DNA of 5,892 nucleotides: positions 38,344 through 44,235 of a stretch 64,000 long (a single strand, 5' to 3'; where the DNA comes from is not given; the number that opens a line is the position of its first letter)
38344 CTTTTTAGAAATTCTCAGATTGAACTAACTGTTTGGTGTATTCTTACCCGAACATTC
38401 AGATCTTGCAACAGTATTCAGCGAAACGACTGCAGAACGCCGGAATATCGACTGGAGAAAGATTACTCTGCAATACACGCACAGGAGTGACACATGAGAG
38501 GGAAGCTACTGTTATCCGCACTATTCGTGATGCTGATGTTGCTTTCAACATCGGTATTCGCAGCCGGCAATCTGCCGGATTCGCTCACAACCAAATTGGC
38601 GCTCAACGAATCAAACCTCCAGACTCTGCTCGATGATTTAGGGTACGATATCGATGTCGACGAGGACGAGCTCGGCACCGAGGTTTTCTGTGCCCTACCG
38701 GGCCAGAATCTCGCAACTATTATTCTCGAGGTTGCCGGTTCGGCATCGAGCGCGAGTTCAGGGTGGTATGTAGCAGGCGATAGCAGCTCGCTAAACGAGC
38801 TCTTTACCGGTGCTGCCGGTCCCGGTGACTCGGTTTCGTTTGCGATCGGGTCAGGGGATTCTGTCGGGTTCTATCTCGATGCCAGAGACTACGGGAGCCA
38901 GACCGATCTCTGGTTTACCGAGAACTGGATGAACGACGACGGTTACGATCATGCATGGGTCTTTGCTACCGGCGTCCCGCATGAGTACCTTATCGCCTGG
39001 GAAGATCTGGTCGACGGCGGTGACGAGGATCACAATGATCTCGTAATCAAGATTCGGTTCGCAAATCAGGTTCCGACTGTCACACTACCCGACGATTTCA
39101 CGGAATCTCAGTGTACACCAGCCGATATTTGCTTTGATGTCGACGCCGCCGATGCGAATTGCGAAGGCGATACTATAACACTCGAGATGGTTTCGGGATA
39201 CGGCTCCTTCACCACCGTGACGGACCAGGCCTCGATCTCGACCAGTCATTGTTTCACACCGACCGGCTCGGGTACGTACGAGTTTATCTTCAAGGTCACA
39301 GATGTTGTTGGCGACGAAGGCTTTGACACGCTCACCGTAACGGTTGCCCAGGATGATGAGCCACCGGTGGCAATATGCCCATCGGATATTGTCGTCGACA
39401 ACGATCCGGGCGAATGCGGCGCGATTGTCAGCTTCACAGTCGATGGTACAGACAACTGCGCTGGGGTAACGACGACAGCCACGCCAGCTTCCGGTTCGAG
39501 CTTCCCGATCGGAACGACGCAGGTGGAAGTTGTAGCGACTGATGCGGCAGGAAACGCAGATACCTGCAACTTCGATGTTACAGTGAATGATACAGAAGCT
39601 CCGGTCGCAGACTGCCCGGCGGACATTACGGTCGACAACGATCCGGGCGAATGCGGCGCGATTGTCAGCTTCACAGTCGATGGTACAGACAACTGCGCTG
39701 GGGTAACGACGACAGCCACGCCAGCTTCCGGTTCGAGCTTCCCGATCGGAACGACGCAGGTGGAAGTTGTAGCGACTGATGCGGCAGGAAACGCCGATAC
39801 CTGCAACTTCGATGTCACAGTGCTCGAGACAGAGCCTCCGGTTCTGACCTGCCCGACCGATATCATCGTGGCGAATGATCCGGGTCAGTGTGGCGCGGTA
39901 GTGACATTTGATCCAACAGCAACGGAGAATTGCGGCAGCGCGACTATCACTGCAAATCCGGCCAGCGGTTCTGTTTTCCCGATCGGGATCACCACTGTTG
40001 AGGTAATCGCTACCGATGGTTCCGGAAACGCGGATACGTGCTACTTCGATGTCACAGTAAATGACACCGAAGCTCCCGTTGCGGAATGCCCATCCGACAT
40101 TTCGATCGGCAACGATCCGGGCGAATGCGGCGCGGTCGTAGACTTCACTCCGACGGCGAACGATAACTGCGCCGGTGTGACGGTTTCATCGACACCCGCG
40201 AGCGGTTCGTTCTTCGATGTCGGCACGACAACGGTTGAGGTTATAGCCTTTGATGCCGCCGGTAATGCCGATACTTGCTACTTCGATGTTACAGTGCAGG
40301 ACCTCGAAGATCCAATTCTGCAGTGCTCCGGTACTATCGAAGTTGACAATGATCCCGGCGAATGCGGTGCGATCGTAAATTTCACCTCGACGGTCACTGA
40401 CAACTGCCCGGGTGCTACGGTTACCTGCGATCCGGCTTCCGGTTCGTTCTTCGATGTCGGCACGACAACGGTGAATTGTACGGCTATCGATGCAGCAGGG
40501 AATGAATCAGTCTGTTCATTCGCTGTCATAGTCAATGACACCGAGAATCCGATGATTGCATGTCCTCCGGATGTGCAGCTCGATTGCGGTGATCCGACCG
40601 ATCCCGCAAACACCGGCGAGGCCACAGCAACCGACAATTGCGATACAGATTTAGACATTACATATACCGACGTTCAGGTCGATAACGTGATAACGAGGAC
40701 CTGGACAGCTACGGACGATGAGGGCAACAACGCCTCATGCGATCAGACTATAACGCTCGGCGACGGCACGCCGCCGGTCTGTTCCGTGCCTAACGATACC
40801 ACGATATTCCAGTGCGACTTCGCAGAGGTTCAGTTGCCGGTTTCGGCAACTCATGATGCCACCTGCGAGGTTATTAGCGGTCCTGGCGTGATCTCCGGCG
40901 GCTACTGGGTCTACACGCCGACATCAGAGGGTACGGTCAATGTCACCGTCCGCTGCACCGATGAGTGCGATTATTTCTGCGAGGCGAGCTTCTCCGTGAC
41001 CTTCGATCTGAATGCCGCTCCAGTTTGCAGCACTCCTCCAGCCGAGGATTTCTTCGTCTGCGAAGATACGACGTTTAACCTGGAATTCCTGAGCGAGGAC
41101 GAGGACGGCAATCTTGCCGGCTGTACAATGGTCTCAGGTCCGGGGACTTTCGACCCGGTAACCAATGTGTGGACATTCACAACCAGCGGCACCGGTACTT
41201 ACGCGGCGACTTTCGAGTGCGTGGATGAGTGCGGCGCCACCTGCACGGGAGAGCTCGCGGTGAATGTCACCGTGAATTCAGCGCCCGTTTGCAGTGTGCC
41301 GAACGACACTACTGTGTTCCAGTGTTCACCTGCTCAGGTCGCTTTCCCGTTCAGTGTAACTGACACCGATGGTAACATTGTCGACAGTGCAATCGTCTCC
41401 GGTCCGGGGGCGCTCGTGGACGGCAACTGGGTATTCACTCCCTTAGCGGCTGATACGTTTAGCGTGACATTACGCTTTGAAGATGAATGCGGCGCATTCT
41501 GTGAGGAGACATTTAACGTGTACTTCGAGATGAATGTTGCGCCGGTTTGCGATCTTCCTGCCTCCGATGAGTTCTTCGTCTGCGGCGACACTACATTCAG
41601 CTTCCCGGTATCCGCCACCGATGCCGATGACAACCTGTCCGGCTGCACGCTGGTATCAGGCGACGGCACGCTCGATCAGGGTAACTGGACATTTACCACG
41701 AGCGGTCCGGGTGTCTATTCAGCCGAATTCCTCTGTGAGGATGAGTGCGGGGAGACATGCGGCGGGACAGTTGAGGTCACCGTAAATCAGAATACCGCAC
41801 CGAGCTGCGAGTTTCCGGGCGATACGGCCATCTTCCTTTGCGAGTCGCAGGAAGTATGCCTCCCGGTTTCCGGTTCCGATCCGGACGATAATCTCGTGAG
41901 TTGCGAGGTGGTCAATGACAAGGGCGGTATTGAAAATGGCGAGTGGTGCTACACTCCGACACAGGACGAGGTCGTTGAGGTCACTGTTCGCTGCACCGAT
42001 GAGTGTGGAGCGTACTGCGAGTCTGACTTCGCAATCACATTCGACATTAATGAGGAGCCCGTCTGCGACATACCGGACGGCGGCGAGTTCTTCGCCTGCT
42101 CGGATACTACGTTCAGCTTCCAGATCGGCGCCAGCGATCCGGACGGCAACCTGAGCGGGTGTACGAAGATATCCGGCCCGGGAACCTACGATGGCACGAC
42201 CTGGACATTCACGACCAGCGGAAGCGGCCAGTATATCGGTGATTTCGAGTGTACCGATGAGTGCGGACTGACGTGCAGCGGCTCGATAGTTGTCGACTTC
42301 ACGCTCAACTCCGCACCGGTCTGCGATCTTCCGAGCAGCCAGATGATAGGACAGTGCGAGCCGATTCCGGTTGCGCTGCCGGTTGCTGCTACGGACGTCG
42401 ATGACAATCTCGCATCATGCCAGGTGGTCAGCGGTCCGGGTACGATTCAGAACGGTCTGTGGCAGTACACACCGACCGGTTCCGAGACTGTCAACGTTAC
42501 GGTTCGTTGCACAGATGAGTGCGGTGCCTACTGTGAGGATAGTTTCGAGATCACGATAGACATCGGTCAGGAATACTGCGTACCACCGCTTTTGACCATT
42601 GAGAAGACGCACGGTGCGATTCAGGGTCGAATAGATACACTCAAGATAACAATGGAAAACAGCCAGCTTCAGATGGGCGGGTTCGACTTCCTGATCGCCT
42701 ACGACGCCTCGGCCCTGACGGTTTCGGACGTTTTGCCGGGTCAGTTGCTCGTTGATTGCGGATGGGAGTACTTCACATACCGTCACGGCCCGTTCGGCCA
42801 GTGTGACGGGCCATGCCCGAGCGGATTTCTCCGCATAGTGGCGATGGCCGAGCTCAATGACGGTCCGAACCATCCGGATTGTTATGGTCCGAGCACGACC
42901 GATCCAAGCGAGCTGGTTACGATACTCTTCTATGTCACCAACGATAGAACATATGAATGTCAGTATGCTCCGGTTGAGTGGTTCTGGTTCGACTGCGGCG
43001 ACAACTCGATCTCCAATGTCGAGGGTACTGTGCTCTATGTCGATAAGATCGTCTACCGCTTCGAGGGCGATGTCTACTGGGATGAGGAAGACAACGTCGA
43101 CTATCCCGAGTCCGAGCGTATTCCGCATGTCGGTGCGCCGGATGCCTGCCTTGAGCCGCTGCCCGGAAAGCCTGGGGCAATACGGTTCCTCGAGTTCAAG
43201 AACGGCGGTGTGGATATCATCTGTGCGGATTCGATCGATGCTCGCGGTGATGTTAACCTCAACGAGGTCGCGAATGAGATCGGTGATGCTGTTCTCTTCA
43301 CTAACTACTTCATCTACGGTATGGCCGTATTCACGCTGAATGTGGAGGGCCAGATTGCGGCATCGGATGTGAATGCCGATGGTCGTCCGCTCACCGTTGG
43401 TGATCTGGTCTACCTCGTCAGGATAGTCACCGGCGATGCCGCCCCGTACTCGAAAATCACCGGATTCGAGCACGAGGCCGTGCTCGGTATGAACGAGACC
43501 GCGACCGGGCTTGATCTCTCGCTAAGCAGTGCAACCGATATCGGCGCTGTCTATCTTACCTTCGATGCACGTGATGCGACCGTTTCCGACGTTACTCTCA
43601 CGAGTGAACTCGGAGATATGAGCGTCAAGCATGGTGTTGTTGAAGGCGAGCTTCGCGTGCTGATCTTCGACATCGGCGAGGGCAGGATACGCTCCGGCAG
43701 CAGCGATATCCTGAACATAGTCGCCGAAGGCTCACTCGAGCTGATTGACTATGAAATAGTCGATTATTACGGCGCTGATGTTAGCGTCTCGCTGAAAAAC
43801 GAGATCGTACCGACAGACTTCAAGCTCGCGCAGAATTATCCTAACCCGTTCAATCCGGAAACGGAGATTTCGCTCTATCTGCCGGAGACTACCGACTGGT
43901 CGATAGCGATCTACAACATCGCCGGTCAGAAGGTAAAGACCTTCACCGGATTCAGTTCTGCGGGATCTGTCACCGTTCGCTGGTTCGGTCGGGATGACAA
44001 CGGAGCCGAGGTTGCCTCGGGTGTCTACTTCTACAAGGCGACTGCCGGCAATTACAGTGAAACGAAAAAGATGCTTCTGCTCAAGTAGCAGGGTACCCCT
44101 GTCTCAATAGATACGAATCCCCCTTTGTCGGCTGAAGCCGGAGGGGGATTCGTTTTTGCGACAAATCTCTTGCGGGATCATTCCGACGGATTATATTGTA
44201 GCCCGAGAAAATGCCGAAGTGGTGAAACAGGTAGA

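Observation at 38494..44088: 1864-aa T9SS-targeted scaffold-like protein combining DUF4114-like, HYR, Cys-rich repeats and cohesin-dockerin-cohesin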

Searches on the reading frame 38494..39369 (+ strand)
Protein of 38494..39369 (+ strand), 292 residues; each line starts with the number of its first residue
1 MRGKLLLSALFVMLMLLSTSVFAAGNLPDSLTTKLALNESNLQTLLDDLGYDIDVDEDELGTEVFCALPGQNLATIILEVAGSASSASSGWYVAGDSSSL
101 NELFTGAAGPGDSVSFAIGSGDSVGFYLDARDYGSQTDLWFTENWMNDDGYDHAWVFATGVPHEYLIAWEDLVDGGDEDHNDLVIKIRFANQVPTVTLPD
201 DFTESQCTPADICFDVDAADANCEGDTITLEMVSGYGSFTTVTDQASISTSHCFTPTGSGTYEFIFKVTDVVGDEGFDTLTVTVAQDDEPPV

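Call 49: find_homologous_proteins(query=window:38494-39369:+, max_evalue=0.001)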
Query window:38494-39369:+ (292 aa): 4 proteins with E <= 0.001 among 3919 candidates.
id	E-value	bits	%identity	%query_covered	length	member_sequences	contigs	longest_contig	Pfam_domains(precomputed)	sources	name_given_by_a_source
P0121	9.7e-86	306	50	100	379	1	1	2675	PF17963.8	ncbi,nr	ncbi:MAG: hypothetical protein NT028_06525, partial [candidate division Zixibacteria bacterium]|nr:h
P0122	2.0e-46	177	39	96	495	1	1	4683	PF13448.12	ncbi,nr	ncbi:MAG: DUF4114 domain-containing protein, partial [candidate division Zixibacteria bacterium]|nr:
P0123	1.5e-19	88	40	54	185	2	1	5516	-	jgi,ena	-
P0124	5.2e-18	83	35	45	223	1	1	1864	PF01924.22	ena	-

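Call 57: search_protein_families(library=pfam, proteins=[P0121], max_evalue=0.001)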
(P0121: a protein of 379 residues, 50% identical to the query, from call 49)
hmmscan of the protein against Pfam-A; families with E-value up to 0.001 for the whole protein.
P0121 (379 aa): 3 families
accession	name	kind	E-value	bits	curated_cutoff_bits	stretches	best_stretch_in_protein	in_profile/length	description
PF17963.7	Big_9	-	9.3e-08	33.3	23.6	1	206-298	1-89/89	Bacterial Ig domain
PF13448.11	DUF4114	-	5.6e-05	24.4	27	1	148-204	30-84/85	Domain of unknown function (DUF4114)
PF19077.6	Big_13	-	0.00026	21.8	27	0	266-299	63-100/102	Bacterial Ig-like domain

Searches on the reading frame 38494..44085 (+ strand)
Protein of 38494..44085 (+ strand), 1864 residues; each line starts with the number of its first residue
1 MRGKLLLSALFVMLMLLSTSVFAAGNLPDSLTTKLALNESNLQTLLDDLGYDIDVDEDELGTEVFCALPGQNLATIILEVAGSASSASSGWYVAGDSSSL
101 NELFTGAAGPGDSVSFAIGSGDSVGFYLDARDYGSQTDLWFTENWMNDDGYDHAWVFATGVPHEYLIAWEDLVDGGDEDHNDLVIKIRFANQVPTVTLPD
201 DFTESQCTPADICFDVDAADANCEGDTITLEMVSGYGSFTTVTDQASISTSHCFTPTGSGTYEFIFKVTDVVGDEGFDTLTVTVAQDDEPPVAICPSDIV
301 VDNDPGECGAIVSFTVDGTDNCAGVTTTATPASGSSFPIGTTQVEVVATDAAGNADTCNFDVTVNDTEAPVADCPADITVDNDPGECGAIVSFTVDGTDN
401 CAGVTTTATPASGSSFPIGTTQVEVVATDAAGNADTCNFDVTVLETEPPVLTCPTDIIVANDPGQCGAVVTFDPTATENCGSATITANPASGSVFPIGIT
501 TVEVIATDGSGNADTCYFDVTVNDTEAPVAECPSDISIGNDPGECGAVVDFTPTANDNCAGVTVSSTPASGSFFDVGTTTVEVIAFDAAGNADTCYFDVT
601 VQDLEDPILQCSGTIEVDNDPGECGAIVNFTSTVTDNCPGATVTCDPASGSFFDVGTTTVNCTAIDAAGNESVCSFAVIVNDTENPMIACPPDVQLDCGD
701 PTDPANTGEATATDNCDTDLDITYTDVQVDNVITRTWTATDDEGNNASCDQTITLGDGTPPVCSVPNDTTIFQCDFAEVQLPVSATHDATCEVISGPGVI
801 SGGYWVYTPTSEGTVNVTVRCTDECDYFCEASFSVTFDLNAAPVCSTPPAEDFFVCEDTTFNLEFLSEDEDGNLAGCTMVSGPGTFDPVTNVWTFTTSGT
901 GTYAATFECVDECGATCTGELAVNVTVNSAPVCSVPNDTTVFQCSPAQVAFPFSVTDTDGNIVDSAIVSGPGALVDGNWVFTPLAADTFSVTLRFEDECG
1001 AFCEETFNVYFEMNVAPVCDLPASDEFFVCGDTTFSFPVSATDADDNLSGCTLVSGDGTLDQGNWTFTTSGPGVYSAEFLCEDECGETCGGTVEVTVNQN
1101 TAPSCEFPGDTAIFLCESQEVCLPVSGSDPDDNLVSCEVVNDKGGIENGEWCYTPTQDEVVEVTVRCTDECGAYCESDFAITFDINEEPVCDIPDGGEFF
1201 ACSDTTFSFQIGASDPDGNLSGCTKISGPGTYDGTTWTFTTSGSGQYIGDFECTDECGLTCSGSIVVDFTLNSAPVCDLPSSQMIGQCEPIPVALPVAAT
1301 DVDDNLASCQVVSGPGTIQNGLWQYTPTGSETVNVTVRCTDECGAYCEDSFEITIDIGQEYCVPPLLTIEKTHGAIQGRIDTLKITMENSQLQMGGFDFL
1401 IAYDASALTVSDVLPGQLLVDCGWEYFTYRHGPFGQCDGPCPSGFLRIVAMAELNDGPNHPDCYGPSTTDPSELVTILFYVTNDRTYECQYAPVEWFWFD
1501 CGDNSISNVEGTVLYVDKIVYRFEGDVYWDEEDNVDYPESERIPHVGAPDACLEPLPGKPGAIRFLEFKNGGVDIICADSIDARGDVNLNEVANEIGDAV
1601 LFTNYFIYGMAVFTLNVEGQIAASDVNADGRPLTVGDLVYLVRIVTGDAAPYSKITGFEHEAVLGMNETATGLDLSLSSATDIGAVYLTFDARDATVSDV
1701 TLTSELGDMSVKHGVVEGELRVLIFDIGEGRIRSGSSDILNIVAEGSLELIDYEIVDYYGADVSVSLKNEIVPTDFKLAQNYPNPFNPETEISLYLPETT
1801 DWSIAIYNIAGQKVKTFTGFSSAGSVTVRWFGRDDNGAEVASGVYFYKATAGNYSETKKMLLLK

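Call 3: search_protein_families(library=pfam, proteins=[window:38494-44085:+], max_evalue=1)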
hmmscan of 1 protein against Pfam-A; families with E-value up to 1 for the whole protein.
window:38494-44085:+ (1864 aa): 10 families
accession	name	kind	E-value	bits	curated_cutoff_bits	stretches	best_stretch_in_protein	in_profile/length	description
PF02494.22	HYR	-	3.5e-58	194.3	21.7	5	446-522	3-81/81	HYR domain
PF13860.13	FlgD_ig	-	3.4e-08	33.8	27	1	1789-1852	9-76/79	FlgD Ig-like domain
PF18962.6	Por_Secre_tail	-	2.6e-07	31.3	27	1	1782-1860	2-73/75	Secretion system C-terminal sorting domain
PF13448.11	DUF4114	-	6.1e-06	27.5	27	1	110-189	3-84/85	Domain of unknown function (DUF4114)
PF00963.24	Cohesin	-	0.0012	19.5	24.1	1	1368-1419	4-55/139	Cohesin domain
PF13585.12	CHU_C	-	0.0022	18.5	27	1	1798-1859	25-81/86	CHU_C Type IX secretion signal domain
PF23722.1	Beta-sand_DEX1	-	0.0024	18.9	27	0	1325-1354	68-97/99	DEX1 beta-sandwich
PF10393.14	Matrilin_ccoil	-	0.016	15.3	26.3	0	615-636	1-22/45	Trimeric coiled-coil oligomerisation domain of matrilin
PF20626.4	EGF_Sp38_C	-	0.096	13.2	24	0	873-906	14-47/50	Zona-pellucida-binding protein (Sp38) C-terminal EGF-like domain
PF07495.19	Y_Y_Y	-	0.17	12.2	26.6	1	254-284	32-62/65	Y_Y_Y domain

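Call 4: search_protein_families(library=ncbifam, proteins=[window:38494-44085:+], max_evalue=1)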
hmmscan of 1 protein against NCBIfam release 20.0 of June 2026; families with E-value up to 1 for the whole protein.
window:38494-44085:+ (1864 aa): 11 families
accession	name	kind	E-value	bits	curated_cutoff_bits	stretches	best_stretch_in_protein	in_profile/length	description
TIGR04183.1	Por_Secre_tail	domain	3.1e-11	43.1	23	1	1782-1861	2-70/72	T9SS type A sorting domain-containing protein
NF033707.1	T9SS_sortase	equivalog_domain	3.9e-10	38.1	420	1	1778-1853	998-1079/1095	type IX secretion system sortase PorU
NF052323.1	T9SSA_dep_M6i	equivalog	2.7e-05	22.3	600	1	1779-1859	958-1033/1043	T9SS-dependent M6-like inactivated metalloprotease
NF005176.1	PRK06655.1-1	equivalog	3.7e-05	23.7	230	1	1798-1860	95-158/197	flagellar hook assembly protein FlgD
NF043031.1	SIALI-17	equivalog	0.00033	20.2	30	1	518-533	10-25/34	SIALI-17 repeat-containing surface protein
NF052228.1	T9SS_PorZ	equivalog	0.00044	18.8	260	1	1779-1858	673-749/757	type IX secretion system anionic LPS delivery protein PorZ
NF047441.1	Lepto_OmpL47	equivalog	0.0012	18.5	250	0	260-327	113-181/336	multi-beta-barrel domain surface protein OmpL47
NF038113.1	T9SSA_dep_M36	equivalog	0.002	16.4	885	1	1767-1861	783-867/869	T9SS-dependent M36 family metallopeptidase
NF007999.1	PRK10724.1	equivalog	0.0062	16.8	258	1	958-998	69-109/144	type II toxin-antitoxin system RatA family toxin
NF009452.0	PRK12812.1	equivalog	0.0077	15.5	258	1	1790-1853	139-208/289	flagellar basal body rod modification protein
NF047446.1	barrel_OmpL47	domain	0.036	14.5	40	0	654-673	41-60/68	OmpL47-type beta-barrel domain-containing protein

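Call 7: find_encoding_contigs(protein=window:38494-44085:+, flank=10000, max_places=6)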
Protein window:38494-44085:+ (1864 aa): no gene with exactly this product is on record in the collection.
